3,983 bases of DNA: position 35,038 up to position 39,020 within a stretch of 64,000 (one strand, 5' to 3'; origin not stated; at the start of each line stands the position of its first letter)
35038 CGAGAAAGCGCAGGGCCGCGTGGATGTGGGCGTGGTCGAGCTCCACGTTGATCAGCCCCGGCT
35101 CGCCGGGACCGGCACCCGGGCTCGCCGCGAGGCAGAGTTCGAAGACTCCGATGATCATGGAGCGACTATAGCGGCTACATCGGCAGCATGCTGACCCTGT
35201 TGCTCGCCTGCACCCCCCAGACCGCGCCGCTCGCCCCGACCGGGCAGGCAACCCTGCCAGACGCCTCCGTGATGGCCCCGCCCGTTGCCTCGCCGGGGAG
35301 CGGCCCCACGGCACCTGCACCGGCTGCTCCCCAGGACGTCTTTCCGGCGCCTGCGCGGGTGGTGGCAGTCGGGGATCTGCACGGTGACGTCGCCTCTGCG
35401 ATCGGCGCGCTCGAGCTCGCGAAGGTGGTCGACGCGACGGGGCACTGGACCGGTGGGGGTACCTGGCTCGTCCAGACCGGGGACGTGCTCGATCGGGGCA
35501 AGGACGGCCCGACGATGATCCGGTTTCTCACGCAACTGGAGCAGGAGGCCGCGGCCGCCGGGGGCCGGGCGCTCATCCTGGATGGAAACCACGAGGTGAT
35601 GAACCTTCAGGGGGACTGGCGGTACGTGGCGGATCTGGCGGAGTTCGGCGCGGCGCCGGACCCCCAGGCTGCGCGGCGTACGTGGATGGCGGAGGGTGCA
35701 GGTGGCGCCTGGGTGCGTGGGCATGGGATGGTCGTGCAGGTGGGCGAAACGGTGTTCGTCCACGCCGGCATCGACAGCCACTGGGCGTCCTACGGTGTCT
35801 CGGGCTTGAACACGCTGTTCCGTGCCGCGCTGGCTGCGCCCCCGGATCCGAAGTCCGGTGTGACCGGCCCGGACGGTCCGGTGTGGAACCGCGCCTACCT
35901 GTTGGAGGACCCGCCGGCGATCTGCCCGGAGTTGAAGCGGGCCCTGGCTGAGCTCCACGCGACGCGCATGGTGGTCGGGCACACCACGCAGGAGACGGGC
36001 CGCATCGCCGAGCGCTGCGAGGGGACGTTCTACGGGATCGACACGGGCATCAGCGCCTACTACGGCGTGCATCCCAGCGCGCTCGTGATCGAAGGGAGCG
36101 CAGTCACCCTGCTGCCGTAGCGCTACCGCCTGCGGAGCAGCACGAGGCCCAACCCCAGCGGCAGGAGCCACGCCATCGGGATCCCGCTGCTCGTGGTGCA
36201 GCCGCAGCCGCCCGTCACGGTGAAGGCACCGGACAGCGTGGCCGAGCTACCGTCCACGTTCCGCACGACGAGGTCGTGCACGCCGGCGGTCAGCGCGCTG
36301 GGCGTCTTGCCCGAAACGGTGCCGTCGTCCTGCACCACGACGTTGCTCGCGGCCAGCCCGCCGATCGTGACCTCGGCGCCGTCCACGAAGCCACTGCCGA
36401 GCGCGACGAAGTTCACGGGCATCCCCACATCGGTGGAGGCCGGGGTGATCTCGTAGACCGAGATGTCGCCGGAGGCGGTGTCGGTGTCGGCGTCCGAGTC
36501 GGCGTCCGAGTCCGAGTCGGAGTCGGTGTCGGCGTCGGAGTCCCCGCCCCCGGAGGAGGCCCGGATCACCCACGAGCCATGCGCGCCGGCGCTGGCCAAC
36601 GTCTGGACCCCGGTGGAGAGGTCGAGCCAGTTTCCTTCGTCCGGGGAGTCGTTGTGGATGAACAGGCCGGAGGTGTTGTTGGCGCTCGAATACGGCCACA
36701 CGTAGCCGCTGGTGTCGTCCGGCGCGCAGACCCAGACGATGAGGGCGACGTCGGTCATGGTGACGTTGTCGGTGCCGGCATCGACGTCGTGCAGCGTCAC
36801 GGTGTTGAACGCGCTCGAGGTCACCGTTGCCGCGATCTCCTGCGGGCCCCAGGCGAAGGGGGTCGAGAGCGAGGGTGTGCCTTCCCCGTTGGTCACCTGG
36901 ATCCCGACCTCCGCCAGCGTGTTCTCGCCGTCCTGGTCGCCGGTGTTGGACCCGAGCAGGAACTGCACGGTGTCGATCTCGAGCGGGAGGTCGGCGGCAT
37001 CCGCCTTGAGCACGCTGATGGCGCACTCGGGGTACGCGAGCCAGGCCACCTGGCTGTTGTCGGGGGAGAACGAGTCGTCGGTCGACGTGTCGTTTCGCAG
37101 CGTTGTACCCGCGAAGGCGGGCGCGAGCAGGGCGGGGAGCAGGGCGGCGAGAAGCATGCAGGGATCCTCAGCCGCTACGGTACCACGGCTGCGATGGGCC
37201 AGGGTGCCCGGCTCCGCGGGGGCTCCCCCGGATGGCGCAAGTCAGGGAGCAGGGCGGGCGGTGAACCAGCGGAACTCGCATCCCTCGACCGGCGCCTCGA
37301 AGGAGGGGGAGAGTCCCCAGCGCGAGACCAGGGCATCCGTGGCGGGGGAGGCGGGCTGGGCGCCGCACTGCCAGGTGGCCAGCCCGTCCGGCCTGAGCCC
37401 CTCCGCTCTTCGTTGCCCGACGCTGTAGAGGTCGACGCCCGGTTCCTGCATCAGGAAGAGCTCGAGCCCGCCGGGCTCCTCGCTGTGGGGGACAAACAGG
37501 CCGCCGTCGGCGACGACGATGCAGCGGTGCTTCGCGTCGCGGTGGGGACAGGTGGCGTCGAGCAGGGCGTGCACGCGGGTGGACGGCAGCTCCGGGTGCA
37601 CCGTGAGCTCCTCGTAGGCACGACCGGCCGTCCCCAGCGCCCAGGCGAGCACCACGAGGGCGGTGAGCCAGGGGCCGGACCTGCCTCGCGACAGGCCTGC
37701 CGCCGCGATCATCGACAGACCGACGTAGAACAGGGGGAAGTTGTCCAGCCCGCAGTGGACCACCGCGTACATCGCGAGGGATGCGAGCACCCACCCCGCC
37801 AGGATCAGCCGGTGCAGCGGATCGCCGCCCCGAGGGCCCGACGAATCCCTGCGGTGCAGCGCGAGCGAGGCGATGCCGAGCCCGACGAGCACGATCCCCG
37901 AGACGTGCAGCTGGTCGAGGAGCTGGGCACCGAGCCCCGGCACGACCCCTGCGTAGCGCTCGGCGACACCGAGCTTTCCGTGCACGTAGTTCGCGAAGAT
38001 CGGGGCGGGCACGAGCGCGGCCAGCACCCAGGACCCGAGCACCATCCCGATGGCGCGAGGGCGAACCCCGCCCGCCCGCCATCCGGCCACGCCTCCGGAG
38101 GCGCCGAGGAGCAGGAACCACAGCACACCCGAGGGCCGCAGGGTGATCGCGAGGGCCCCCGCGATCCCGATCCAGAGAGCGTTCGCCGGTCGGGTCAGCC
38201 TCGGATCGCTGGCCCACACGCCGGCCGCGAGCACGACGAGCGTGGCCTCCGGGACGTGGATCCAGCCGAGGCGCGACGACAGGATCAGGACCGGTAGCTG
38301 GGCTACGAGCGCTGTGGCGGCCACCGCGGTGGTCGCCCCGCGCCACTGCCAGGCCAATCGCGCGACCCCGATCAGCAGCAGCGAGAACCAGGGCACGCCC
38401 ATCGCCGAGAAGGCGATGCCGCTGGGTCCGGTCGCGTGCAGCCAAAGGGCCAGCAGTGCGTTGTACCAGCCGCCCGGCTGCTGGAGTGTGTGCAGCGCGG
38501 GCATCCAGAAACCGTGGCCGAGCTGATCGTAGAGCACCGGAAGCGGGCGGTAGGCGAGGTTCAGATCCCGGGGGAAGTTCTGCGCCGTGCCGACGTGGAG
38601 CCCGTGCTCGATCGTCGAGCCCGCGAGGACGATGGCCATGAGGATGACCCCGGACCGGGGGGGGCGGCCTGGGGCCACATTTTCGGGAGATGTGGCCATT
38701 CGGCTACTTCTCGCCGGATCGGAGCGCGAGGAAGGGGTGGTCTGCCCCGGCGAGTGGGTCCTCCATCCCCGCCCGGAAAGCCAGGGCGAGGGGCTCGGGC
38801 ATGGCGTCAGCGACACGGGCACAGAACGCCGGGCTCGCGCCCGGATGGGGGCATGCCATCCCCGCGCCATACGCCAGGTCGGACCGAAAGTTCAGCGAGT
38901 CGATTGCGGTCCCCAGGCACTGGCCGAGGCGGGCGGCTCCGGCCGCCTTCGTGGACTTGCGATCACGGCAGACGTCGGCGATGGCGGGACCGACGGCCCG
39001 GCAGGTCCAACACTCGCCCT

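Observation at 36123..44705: Minus-strand operon: esterase lipoprotein, atypical Hsp70, three polytopic (GT-C-like) membrane proteins and a TIG/MYXO-CTERM (DS-repeat) protein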

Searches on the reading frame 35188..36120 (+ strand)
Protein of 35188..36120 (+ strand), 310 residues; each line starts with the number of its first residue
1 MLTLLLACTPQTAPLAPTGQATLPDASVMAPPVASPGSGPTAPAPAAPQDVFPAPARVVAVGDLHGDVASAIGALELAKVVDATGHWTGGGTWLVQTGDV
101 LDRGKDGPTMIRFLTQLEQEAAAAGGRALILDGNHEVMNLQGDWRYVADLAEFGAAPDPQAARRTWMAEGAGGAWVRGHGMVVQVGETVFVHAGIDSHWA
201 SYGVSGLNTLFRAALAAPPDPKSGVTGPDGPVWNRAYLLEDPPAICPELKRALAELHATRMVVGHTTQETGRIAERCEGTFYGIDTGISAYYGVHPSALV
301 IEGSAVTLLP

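Call 7: search_protein_families(library=pfam, proteins=[window:35188-36120:+], max_evalue=0.01)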
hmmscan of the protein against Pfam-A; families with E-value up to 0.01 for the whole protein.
window:35188-36120:+ (310 aa): 1 family
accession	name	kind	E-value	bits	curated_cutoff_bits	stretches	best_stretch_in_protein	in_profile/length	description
PF00149.33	Metallophos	-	2.4e-06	28.6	21.5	1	57-204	2-125/191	Calcineurin-like phosphoesterase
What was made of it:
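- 35188..36120 (+): Metallophosphoesterase lipoprotein, convergent with g6 and separated from it by 2 nt. It is conserved with the core in the three lineages where the sequence reaches that far. PF00149 E 2.4e-6 (call 7).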

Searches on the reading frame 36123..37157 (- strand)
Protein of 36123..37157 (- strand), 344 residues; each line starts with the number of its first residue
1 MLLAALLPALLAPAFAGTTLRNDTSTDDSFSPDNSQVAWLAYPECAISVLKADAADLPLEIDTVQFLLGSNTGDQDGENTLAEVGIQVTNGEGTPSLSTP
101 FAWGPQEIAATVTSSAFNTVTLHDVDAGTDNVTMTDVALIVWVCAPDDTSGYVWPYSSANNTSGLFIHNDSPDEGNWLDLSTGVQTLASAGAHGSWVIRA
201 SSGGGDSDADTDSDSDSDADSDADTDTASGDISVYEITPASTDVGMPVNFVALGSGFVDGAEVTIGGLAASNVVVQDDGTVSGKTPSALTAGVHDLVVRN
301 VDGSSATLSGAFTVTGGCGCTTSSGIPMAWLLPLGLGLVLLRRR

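Call 4: search_protein_families(library=pfam, proteins=[window:36123-37157:-], max_evalue=0.1)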
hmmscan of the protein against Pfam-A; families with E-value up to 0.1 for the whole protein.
window:36123-37157:- (344 aa): 1 family
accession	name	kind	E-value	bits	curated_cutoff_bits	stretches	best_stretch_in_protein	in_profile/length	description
PF01833.30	TIG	-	0.00013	22.4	20.9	1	234-313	3-83/84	IPT/TIG domain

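Call 5: search_protein_families(library=ncbifam, proteins=[window:36123-37157:-], max_evalue=0.1)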
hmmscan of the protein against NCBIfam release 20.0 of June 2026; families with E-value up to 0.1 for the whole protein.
window:36123-37157:- (344 aa): 5 families
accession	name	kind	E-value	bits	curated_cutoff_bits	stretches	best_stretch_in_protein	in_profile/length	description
TIGR03901.2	MYXO-CTERM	domain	3.3e-05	24.2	20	1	316-344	2-32/34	MYXO-CTERM sorting domain-containing protein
NF033845.1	MSCRAMM_ClfB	exception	0.0005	18.1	999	1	205-231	768-794/871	MSCRAMM family adhesin clumping factor ClfB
NF000535.3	MSCRAMM_SdrC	exception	0.0043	15.1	1700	1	206-226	881-901/963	MSCRAMM family adhesin SdrC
NF058597.1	CoaZ_rpt_PGGG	domain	0.0059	16.6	30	1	236-313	7-87/88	choice-of-anchor Z repeating domain-containing protein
TIGR03382.1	GC_trans_RRR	domain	0.042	14.5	15.85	1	317-344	1-27/27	MYXO-CTERM sorting domain-containing protein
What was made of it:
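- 36123..37157 (-): g6: secreted surface protein. It has a signal peptide, a conserved N-terminal domain of about 180 aa, a D-S/T repeat linker, a TIG domain and a MYXO-CTERM sorting signal. It is conserved next to g3-g4. TIG and MYXO-CTERM hits are above their cut-offs (calls 4, 5).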

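Call 31: search_protein_families(library=padloc, proteins=[window:36123-37157:-], max_evalue=0.01)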
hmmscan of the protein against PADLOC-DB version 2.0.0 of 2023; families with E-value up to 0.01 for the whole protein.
window:36123-37157:- (344 aa): 0 families

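Call 68: find_related_loci(query=A5, collection=metagenome_contigs, flank=8000)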
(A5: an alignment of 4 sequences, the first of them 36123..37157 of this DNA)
Query A5 (344 aa) in metagenome_contigs; peptide patterns used: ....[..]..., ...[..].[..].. (x = any residue, [..] = any of these).
107 stretches matched a pattern, but none encodes a relative of the query by tblastn (E <= 1e-3).

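Call 75: search_solved_structures(query=A5, max_evalue=1)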
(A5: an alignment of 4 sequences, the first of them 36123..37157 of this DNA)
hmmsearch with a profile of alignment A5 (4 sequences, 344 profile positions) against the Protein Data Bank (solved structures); distinct sequences matched with E-value up to 1: 1.
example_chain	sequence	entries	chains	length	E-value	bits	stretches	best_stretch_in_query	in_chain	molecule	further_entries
4zdn_A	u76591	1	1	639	0.0054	19.1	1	191-230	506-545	AT-less polyketide synthase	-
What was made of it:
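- Closest known: MYXO-CTERM surface proteins such as TraA. Different: The N-terminal domain of g6 has no recognised family (calls 4, 75).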

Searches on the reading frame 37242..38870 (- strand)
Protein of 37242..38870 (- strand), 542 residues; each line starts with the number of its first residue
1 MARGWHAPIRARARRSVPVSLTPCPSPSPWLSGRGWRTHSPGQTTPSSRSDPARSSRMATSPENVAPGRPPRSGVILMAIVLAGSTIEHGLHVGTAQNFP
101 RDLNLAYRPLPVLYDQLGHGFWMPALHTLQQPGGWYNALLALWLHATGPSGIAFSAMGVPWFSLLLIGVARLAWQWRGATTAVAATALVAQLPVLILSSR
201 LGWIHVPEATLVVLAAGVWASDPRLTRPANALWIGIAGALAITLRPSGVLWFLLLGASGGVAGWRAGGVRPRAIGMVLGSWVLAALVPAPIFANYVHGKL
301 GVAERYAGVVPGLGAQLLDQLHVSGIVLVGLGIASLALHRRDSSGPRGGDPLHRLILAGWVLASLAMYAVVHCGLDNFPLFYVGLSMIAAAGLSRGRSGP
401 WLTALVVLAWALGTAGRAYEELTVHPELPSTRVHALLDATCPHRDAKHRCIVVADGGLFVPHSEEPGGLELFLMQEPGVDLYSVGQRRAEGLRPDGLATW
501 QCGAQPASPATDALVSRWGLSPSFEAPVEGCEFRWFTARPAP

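Call 4: search_protein_families(library=pfam, proteins=[window:37242-38870:-], max_evalue=0.1)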
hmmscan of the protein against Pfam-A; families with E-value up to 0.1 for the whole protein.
window:37242-38870:- (542 aa): 0 families

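Call 5: search_protein_families(library=ncbifam, proteins=[window:37242-38870:-], max_evalue=0.1)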
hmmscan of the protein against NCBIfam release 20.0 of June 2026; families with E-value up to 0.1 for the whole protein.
window:37242-38870:- (542 aa): 0 families

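Call 23: find_homologous_proteins(query=window:37242-38699:-, max_evalue=0.001)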
Query window:37242-38699:- (485 aa): 11 proteins with E <= 0.001 among 8000 candidates.
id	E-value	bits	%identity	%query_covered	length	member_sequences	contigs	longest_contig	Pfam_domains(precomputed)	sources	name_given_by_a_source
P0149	0.0e+0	1082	100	100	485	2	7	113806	-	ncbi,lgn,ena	-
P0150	1.0e-197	676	68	95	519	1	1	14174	-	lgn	-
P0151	3.2e-117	411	47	94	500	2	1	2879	-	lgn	-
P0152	7.8e-117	409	47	94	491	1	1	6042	-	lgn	-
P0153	7.0e-107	377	46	98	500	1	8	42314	-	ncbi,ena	-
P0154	5.4e-101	357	43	96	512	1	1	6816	-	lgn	-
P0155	3.9e-97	344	42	98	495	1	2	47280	-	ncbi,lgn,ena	-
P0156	4.0e-87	311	44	95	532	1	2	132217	-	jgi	jgi:hypothetical protein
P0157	1.6e-82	296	41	95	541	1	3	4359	-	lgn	-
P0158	1.7e-75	273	39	91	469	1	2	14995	-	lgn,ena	-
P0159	4.6e-16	77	29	90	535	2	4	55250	-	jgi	-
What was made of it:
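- Checked: The ORF reaches 38870, but the ATG at 38699 matches the 485-aa database protein P0149 (call 23).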

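Call 26: find_encoding_contigs(protein=P0153, flank=10000, max_places=1)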
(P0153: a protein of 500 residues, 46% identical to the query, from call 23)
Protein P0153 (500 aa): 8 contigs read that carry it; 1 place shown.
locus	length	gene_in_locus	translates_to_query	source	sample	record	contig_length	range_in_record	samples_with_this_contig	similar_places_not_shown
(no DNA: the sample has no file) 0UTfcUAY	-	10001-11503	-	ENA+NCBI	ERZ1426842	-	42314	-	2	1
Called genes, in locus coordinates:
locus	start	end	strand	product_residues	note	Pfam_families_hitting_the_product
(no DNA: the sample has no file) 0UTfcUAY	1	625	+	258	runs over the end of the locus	PF01728:FtsJ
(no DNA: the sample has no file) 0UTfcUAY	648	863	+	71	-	-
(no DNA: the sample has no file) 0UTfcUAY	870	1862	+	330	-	PF00941:FAD_binding_5, PF03450:CO_deh_flav_C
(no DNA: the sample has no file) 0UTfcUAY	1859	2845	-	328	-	-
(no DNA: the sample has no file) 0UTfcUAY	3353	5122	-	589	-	PF00850:Hist_deacetyl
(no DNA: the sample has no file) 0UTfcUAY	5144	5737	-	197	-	-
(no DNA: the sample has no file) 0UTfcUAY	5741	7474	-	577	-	PF11617:Cu-binding_MopE, PF01839:FG-GAP (weak), PF13517:FG-GAP_3 (weak)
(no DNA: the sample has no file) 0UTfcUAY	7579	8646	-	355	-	PF04055:Radical_SAM, PF06463:Mob_synth_C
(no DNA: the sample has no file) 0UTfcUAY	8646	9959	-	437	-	PF09140:MipZ, PF10609:ParA, PF13614:AAA_31, PF01656:CbiA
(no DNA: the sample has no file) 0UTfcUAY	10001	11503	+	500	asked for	-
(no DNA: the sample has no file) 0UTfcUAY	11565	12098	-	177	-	-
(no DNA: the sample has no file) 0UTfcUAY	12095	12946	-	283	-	PF12695:Abhydrolase_5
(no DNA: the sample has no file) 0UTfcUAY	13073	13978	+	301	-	PF00376:MerR (weak), PF13411:MerR_1, PF02607:B12-binding_2, PF02310:B12-binding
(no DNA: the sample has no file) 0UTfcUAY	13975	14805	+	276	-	-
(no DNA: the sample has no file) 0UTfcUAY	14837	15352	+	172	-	?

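Call 27: find_encoding_contigs(protein=P0156, flank=10000, max_places=1)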
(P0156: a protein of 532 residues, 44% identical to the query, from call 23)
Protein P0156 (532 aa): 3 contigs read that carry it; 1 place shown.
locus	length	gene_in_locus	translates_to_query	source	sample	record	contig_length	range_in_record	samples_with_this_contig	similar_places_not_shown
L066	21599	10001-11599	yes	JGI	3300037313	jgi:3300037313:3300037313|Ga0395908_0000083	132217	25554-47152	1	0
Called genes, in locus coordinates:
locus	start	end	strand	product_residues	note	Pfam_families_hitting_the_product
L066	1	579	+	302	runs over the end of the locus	-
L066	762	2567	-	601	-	PF00614:PLDc (faint), PF13091:PLDc_2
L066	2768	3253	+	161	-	PF00578:AhpC-TSA, PF08534:Redoxin, PF00085:Thioredoxin, PF13098:Thioredoxin_2, PF13905:Thioredoxin_8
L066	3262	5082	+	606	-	PF07884:VKOR, PF13462:Thioredoxin_4, PF01323:DSBA, PF03781:FGE-sulfatase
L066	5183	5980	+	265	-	PF13205:Big_5 (faint)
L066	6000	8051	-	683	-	PF01326:PPDK_N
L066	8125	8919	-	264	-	-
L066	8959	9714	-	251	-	-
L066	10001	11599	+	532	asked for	-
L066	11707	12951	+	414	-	PF08757:CotH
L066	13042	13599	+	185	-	PF00255:GSHPx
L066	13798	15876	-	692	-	-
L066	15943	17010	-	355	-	-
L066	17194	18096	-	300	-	-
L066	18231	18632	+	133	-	PF13279:4HBT_2, PF03061:4HBT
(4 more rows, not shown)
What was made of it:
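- g5 homologues occur away from any g6-like gene (calls 26, 27). g5 homologues occur alone (calls 26, 27).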

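Call 31: search_protein_families(library=padloc, proteins=[window:37242-38699:-], max_evalue=0.01)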
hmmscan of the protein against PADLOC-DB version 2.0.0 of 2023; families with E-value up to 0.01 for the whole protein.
window:37242-38699:- (485 aa): 0 families

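Call 51: predict_structure(alignment_id=A2)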
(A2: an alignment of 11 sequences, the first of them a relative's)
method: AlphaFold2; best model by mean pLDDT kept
length: 485 residues; sequences in the alignment: 11
mean_pLDDT: 87.4   pTM: 0.88
mean pLDDT of the five models: 87.4, 85.1, 79.5, 77.7, 77.1
residues with pLDDT >= 90: 272; 70-90: 176; 50-70: 24; < 50: 13
segments of 3 or more residues with pLDDT < 50: 1-9, 289-291
pLDDT, mean of each block of 10 residues (from residue 1): 40 83 96 85 69 89 86 87 93 91 95 94 95 89 83 96 92 96 92 93 87 91 91 76 68 84 89 92 64 78 94 86 95 92 94 93 84 92 93 93 84 91 91 92 84 91 95 92 67
secondary structure, 60 per line:
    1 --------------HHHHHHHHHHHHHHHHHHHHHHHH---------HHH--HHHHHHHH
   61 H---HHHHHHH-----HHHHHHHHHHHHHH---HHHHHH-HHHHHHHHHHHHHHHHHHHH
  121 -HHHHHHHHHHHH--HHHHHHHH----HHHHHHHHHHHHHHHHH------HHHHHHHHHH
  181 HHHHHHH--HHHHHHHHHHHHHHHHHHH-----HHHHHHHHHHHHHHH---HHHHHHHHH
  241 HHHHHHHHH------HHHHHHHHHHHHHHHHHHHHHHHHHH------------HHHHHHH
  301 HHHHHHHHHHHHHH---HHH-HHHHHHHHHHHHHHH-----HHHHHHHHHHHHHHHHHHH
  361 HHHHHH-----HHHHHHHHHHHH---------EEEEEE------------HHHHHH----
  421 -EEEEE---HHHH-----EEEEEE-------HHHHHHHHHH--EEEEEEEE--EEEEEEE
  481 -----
elements in order: H15-38 H53-61 H65-71 H77-90 H94-99 H101-120 H122-133 H136-143 H148-164 H171-187 H190-208 H214-228 H232-249 H256-281 H294-314 H322-336 H342-366 H372-383 E393-398 H411-416 E422-426 H430-433 E439-444 H452-461 E464-471 E474-480

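Call 53: fold_search(model_id=the predicted structure, library=pdb)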
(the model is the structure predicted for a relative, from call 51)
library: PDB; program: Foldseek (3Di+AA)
matches with E <= 10: 468; with E <= 0.001: 27
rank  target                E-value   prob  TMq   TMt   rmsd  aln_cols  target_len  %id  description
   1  7oci_F                1.2e-06  1.00  0.49  0.39  11.7       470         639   13  Cryo-EM structure of yeast Ost6p containing oligosaccharyltransferase complex (released 2022-02-16)
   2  8age_A                2.5e-06  1.00  0.53  0.41  10.5       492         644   13  Structure of yeast oligosaccharylransferase complex with acceptor peptide bound (released 2022-12-07)
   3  6ezn_F                5.4e-06  1.00  0.49  0.39  12.8       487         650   14  Cryo-EM structure of the yeast oligosaccharyltransferase (OST) complex (released 2018-01-17)
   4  8pn9_A                9.9e-06  1.00  0.53  0.42   9.7       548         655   10  Structure of human oligosaccharyltransferase OST-A complex bound to NGI-1 (released 2024-05-08)
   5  8agc_A                9.9e-06  1.00  0.49  0.36  11.5       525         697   13  Structure of yeast oligosaccharylransferase complex with lipid-linked oligosaccharide and non-acceptor peptide bound (released 2022-12-07)
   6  9n9j_I                1.4e-05  1.00  0.54  0.40   9.2       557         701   10  Structure of a GRP94 folding intermediate engaged with a CCDC134- and FKBP11-bound secretory translocon (released 2025-11-19)
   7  8b6l_I                1.5e-05  1.00  0.54  0.40  12.6       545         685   10  Subtomogram average of the human Sec61-TRAP-OSTA-translocon (released 2022-12-07)
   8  9s6t_A                1.6e-05  1.00  0.57  0.58   7.1       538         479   13  Ternary cryo-EM structure of chicken ALG12 with Dol25-PP-GlcNAc2Man7, Dol25-P-Man, and Fab (released 2026-03-18)
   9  3wak                  2.1e-05  1.00  0.52  0.31  11.4       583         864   14  Crystal structure of the Archaeoglobus fulgidus oligosaccharyltransferase (O29867_ARCFU) in the apo form (released 2013-10-30)
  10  5ogl_A                2.6e-05  1.00  0.52  0.38   8.9       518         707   12  Structure of bacterial oligosaccharyltransferase PglB in complex with an acceptor peptide and an lipid-linked oligosac (released 2017-10-25)
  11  7e9s_A                2.6e-05  1.00  0.49  0.30  10.2       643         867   12  Archaeal oligosaccharyltransferase AglB from Archaeoglobus fulgidus in complex with an inhibitory peptide and a dolich (released 2021-09-08)
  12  5f15                  3.0e-05  1.00  0.60  0.55   7.2       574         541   12  Crystal Structure of ArnT from Cupriavidus metallidurans bound to Undecaprenyl phosphate (released 2016-02-17)
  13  8agb_A                3.1e-05  1.00  0.52  0.40  12.4       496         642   11  Structure of yeast oligosaccharylransferase complex with lipid-linked oligosaccharide bound (released 2022-12-07)
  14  6s7o_A                3.2e-05  1.00  0.56  0.43   8.6       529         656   10  Cryo-EM structure of human oligosaccharyltransferase complex OST-A (released 2019-12-18)
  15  6s7t_A                3.3e-05  1.00  0.60  0.43   7.2       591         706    9  Cryo-EM structure of human oligosaccharyltransferase complex OST-B (released 2019-12-18)
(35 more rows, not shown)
